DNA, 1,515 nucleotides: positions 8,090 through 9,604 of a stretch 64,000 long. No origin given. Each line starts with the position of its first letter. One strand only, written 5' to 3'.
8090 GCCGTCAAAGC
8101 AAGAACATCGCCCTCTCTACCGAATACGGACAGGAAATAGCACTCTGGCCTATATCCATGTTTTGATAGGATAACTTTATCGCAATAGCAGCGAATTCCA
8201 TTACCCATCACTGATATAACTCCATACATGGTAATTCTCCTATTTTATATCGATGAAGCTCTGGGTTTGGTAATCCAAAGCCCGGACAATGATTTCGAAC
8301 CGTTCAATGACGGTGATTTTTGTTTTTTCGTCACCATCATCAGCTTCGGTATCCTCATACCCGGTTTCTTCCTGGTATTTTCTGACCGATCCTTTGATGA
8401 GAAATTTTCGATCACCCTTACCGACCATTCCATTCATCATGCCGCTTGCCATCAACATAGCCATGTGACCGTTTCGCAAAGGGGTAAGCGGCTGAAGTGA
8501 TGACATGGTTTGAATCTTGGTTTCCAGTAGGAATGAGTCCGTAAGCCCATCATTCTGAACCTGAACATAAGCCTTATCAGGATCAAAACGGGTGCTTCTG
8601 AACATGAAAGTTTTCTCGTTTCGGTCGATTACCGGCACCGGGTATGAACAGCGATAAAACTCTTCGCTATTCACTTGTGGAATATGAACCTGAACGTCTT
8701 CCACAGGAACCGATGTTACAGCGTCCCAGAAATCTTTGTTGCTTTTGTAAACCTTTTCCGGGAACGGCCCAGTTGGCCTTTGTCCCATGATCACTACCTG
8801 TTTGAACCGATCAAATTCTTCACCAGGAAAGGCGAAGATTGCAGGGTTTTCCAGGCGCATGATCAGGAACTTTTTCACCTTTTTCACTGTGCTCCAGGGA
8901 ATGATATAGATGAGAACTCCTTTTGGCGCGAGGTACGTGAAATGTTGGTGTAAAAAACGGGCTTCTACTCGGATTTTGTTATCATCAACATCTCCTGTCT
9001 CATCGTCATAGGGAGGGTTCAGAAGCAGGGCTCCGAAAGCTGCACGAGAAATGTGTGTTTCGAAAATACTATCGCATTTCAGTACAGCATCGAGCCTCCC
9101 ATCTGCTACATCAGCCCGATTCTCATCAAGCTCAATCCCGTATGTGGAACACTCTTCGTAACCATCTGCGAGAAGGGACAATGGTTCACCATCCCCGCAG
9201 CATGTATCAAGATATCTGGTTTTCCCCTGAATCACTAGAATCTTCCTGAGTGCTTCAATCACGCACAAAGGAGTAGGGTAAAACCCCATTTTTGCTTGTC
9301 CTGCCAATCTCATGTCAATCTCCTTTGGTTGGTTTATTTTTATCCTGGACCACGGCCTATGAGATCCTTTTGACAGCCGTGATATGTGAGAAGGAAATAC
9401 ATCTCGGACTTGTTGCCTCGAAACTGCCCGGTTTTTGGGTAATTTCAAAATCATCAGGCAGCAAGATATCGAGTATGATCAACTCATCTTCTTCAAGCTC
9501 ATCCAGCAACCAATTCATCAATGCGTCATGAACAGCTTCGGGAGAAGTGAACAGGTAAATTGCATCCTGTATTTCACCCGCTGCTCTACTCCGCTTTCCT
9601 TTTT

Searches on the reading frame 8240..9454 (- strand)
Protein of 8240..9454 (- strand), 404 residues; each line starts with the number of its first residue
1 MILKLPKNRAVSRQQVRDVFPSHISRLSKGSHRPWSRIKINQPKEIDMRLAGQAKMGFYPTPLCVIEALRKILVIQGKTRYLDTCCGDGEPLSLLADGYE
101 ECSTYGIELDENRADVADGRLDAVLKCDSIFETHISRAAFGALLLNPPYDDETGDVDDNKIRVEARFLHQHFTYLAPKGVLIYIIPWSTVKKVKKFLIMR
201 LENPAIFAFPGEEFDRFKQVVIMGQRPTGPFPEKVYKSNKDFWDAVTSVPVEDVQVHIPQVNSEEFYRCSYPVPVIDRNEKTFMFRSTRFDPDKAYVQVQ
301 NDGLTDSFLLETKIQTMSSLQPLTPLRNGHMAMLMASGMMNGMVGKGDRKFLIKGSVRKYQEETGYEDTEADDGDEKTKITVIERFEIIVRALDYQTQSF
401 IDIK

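Call 7: search_protein_families(library=pfam, proteins=[window:8240-9454:-], max_evalue=0.01)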
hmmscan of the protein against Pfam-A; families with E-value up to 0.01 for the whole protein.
window:8240-9454:- (404 aa): 2 families
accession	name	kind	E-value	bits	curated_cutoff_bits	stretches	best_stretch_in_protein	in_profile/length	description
PF19587.5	DUF6094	-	4.2e-31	108.4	22.8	1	48-226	127-305/344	Uncharacterised methyltransferase family (DUF6094)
PF13489.12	Methyltransf_23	-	0.0056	16.9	27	0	77-197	22-130/164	Methyltransferase domain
